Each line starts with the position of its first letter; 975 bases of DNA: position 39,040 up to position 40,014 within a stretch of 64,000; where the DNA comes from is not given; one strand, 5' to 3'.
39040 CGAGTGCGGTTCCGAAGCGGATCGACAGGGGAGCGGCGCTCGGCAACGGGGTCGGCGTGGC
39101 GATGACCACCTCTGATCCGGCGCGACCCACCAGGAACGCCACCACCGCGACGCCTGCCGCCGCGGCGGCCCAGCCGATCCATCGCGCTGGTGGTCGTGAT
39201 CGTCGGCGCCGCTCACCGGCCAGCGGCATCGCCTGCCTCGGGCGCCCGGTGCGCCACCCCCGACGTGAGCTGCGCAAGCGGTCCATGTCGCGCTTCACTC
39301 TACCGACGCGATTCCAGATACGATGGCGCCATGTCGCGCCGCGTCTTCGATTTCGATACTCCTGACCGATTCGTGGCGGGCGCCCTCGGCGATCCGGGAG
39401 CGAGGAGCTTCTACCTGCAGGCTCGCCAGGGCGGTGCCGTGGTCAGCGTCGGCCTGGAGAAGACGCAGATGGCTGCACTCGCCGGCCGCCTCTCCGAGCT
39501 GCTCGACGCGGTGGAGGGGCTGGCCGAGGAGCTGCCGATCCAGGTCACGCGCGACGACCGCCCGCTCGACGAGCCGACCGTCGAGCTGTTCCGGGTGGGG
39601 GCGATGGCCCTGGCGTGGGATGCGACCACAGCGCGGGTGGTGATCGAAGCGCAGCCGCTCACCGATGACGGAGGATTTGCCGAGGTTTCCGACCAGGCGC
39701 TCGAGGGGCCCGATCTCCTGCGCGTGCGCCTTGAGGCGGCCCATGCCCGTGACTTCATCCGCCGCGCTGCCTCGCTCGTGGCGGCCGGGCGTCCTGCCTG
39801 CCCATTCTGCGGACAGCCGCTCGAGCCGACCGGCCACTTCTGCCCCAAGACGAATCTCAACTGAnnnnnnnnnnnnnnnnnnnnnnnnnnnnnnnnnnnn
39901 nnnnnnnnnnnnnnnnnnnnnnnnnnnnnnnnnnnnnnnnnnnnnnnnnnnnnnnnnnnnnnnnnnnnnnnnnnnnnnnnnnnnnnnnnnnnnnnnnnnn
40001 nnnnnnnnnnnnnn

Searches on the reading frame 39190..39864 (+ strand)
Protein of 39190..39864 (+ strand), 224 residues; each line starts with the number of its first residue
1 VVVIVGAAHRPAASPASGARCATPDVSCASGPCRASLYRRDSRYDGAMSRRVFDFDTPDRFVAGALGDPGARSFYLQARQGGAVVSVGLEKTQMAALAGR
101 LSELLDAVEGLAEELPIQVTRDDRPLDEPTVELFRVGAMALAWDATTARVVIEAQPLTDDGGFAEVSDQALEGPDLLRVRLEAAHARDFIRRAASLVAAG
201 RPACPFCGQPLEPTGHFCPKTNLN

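Call 10: search_protein_families(library=pfam, proteins=[window:39190-39864:+], max_evalue=0.001)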
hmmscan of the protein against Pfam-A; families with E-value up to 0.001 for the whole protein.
window:39190-39864:+ (224 aa): 1 family
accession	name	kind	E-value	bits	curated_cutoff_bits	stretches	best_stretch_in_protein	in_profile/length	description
PF11290.13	DUF3090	-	8.5e-58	195.4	27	1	53-218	1-170/170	Protein of unknown function (DUF3090)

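Call 88: search_protein_families(library=ncbifam, proteins=[window:39190-39864:+], max_evalue=0.001)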
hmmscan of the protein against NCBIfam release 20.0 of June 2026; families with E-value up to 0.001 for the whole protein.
window:39190-39864:+ (224 aa): 1 family
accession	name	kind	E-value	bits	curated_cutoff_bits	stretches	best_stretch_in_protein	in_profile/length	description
TIGR03847.1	TIGR03847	subfamily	7.8e-62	208.1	117.25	1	51-222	1-177/177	conserved hypothetical protein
